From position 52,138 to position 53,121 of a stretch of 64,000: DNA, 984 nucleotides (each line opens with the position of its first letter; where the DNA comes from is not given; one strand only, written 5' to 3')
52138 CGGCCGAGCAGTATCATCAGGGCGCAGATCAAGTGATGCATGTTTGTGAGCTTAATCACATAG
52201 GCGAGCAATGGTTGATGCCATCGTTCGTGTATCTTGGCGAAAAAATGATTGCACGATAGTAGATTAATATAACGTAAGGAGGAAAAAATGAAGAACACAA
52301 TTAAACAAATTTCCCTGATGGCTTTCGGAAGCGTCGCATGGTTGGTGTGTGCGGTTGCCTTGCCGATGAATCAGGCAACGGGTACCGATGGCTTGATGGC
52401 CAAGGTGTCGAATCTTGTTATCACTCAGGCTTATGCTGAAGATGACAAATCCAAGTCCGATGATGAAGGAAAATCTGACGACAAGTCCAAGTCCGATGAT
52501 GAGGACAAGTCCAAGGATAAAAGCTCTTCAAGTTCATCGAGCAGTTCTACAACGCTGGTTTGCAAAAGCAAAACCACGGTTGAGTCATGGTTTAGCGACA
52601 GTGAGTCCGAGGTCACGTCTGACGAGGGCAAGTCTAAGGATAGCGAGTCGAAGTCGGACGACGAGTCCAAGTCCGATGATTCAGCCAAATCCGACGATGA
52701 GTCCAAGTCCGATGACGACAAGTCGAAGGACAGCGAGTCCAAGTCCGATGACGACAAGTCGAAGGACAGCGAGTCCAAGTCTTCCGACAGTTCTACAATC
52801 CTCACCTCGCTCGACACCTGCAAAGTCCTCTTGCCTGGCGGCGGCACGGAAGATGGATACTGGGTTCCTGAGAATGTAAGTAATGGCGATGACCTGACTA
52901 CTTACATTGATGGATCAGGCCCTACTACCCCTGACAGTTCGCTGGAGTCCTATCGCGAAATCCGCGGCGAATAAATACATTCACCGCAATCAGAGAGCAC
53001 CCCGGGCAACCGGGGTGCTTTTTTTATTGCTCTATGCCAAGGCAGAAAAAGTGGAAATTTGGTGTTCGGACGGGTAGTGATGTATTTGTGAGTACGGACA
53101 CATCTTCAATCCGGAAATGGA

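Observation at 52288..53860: Two paralogous secreted proteins of unknown family sit where PilY1/PilE would be in a type IV minor-pilin operon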

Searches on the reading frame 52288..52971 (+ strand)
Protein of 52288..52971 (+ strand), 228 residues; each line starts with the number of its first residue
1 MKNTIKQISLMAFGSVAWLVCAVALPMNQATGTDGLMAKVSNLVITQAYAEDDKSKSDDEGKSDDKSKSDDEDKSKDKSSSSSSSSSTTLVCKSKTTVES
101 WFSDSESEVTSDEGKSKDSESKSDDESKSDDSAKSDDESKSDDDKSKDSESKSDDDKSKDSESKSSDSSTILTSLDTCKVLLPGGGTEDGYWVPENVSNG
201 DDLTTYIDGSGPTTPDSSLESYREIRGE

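Call 4: search_protein_families(library=pfam, proteins=[window:52288-52971:+], max_evalue=1)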
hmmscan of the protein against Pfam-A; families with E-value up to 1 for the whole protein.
window:52288-52971:+ (228 aa): 4 families
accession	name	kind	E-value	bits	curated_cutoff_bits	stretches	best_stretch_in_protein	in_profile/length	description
PF09073.15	BUD22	-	0.37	10.5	37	1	50-169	145-257/435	BUD22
PF04615.18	Utp14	-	0.58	9.1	30.2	1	53-164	434-570/731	Utp14 protein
PF01080.22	Presenilin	-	0.67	9.1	34.3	1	51-152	229-319/408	Presenilin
PF09739.14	MCM_bind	-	0.78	8.6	25.6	1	52-167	56-172/577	Mini-chromosome maintenance replisome factor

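Call 5: search_protein_families(library=ncbifam, proteins=[window:52288-52971:+], max_evalue=1)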
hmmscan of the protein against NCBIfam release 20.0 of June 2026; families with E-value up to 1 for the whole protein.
window:52288-52971:+ (228 aa): 8 families
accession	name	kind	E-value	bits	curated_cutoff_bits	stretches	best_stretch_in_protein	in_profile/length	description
NF047418.1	teichoic_AuxB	equivalog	0.011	14.7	300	1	47-164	166-282/345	lipoteichoic acid stability factor AuxB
NF043060.1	MAP_0585_fam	equivalog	0.041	13.9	170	1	57-154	63-162/319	MAP_0585 family protein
NF033849.1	ser_rich_anae_1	subfamily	0.093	10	650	1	54-167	239-394/1163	serine-rich protein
NF047351.1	lipase_YSIRK_Sa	exception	0.28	9.4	650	1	52-162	35-146/704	YSIRK-targeted triacylglycerol lipase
NF035936.1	agg_sub_LPXTH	equivalog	0.32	10.6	100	1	37-170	17-150/281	serine-rich aggregation substance UasX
NF005423.0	PRK07003.1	equivalog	0.35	9.2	1260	1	28-165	394-530/831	DNA polymerase III subunit gamma/tau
NF004561.0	PRK05901.1-3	equivalog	0.41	9.7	582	1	53-162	86-205/537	RNA polymerase sigma factor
TIGR00585.2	mutl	equivalog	0.61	8.9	180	1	66-160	337-434/555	DNA mismatch repair endonuclease MutL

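Call 13: find_homologous_proteins(query=A1, max_evalue=1)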
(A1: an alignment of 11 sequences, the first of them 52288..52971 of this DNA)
Query A1 (11 sequences) (228 aa, profile of the alignment): 25 proteins with E <= 1 among 8000 candidates.
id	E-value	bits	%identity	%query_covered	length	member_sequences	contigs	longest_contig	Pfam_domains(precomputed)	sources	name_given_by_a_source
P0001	1.2e-103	363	29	100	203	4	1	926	-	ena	-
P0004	4.1e-101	355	28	100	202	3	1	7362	-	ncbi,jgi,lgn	-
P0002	1.3e-99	350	26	100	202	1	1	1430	-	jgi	jgi:hypothetical protein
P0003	1.2e-97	344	24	100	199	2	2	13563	-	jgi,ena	-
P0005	9.0e-92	325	29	100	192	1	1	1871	-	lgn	-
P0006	8.3e-84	299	27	61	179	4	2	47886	-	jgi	-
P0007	1.2e-83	298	35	24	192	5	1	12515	-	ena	-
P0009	3.4e-57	212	78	44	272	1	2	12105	-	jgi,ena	-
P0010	2.7e-56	209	67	62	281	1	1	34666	-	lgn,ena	-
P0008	3.1e-51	192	28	36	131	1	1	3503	-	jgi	-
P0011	8.5e-47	178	69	24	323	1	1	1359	-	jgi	-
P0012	1.9e-45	173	44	44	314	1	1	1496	-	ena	-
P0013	1.0e-43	168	55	24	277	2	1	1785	-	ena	-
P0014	5.3e-41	159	49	100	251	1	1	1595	-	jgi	-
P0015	4.3e-40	156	47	100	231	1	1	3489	-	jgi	-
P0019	3.4e-33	133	45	98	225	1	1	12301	-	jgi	-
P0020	1.0e-28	119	39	25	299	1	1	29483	-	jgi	jgi:hypothetical protein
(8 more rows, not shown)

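Call 14: find_encoding_contigs(protein=P0020, flank=10000, max_places=2)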
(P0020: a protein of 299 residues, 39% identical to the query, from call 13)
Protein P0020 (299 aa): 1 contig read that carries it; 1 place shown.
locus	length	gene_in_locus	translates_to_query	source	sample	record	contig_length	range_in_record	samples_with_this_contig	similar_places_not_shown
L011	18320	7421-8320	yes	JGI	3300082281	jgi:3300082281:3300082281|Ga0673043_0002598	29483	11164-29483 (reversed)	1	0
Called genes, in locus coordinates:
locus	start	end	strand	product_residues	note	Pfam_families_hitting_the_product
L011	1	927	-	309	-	?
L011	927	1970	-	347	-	PF12844:HTH_19 (faint), PF13560:HTH_31 (faint), PF13413:HTH_25, PF13464:RodZ_C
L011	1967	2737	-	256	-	PF13414:TPR_11 (faint), PF13431:TPR_17 (faint), PF23914:TPR_CcmH_CycH (faint), PF13424:TPR_12 (weak), PF13424:TPR_12, PF13432:TPR_16, PF07719:TPR_2 (weak), PF14559:TPR_19 (weak), +5 more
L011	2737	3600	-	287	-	PF01048:PNP_UDP_1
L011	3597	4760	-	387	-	PF21016:RlmN_N (faint), PF04055:Radical_SAM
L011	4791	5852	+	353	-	-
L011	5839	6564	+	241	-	PF00535:Glycos_transf_2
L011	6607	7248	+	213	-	PF09837:DUF2064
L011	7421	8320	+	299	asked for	-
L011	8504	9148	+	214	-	-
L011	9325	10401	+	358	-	PF11104:PilM_2, PF05134:T2SSL (weak), PF14450:FtsA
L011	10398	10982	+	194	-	PF05137:PilN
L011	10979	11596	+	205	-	PF04350:PilO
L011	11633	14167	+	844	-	PF11741:AMIN, PF07660:STN (weak), PF03958:Secretin_N, PF00263:Secretin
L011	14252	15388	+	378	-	PF00465:Fe-ADH, PF13685:Fe-ADH_2, PF01761:DHQ_synthase, PF24621:DHQS_C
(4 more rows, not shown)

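Call 15: find_encoding_contigs(protein=P0010, flank=10000, max_places=2)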
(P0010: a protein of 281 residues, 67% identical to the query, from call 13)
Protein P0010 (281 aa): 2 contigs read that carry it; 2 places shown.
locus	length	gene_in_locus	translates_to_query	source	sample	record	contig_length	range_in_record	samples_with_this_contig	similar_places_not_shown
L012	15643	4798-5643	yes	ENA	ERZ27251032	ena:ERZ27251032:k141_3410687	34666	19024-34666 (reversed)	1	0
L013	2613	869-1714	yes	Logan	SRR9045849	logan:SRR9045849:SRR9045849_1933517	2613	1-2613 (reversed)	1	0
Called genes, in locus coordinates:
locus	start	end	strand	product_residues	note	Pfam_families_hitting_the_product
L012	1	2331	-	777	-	?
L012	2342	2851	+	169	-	PF12019:GspH (faint), PF07963:N_methyl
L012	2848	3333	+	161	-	PF07963:N_methyl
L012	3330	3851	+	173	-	PF07963:N_methyl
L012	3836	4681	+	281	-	-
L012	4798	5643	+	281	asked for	-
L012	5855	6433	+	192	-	-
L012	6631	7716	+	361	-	PF11104:PilM_2, PF05134:T2SSL (weak), PF14450:FtsA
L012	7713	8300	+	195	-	PF05137:PilN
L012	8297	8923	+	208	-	PF04350:PilO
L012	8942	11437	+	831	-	PF11741:AMIN, PF07660:STN (weak), PF03958:Secretin_N, PF00263:Secretin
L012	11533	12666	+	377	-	PF00465:Fe-ADH (weak), PF13685:Fe-ADH_2, PF01761:DHQ_synthase, PF24621:DHQS_C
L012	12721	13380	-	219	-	PF01027:Bax1-I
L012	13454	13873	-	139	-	PF04186:FxsA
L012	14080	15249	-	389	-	PF01546:Peptidase_M20, PF07687:M20_dimer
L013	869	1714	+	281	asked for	-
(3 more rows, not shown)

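Call 16: find_encoding_contigs(protein=P0019, flank=10000, max_places=2)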
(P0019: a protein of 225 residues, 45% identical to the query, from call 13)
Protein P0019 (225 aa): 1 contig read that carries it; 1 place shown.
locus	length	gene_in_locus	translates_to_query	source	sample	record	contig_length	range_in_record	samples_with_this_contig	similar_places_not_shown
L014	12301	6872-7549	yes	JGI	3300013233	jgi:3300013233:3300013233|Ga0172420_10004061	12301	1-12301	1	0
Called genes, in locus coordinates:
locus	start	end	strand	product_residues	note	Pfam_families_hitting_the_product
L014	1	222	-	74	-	?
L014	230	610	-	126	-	PF02152:FolB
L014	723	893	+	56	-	PF10276:zf-CHCC (weak)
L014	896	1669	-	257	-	PF08032:SpoU_sub_bind, PF00588:SpoU_methylase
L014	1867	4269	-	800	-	PF00912:Transgly, PF00905:Transpeptidase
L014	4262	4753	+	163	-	PF07963:N_methyl (weak), PF12019:GspH (weak)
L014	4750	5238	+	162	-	PF07963:N_methyl (weak)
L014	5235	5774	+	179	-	PF07963:N_methyl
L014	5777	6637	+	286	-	-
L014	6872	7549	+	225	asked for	-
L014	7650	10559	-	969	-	PF00515:TPR_1 (faint), PF01564:Spermine_synth, PF07719:TPR_2 (faint), PF13174:TPR_6 (faint), PF13414:TPR_11 (weak), PF13424:TPR_12 (weak), PF13432:TPR_16 (weak), PF14559:TPR_19 (weak), +5 more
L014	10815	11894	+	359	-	PF11104:PilM_2, PF05134:T2SSL, PF14450:FtsA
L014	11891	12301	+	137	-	?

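Call 31: find_related_loci(query=A3, collection=genome_contigs, flank=10000)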
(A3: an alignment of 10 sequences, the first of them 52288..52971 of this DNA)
Query A3 (228 aa) in genome_contigs; peptide patterns used: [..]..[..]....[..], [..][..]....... (x = any residue, [..] = any of these).
83 stretches matched a pattern; 2 encode a relative of the query (tblastn E <= 1e-3); 2 distinct loci.
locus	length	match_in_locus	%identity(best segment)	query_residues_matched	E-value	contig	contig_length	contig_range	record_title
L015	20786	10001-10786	31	1-228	8e-25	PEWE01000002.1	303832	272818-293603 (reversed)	MAG: Zetaproteobacteria bacterium CG06_land_8_20_14_3_00_59_53 CG06_land_8_20_14_3.00_150_scaffold_0_c, whole genome sho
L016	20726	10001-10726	35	1-228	3e-20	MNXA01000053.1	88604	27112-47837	MAG: Zetaproteobacteria bacterium CG1_02_55_237 cg1_0.2_scaffold_90_c, whole genome shotgun sequence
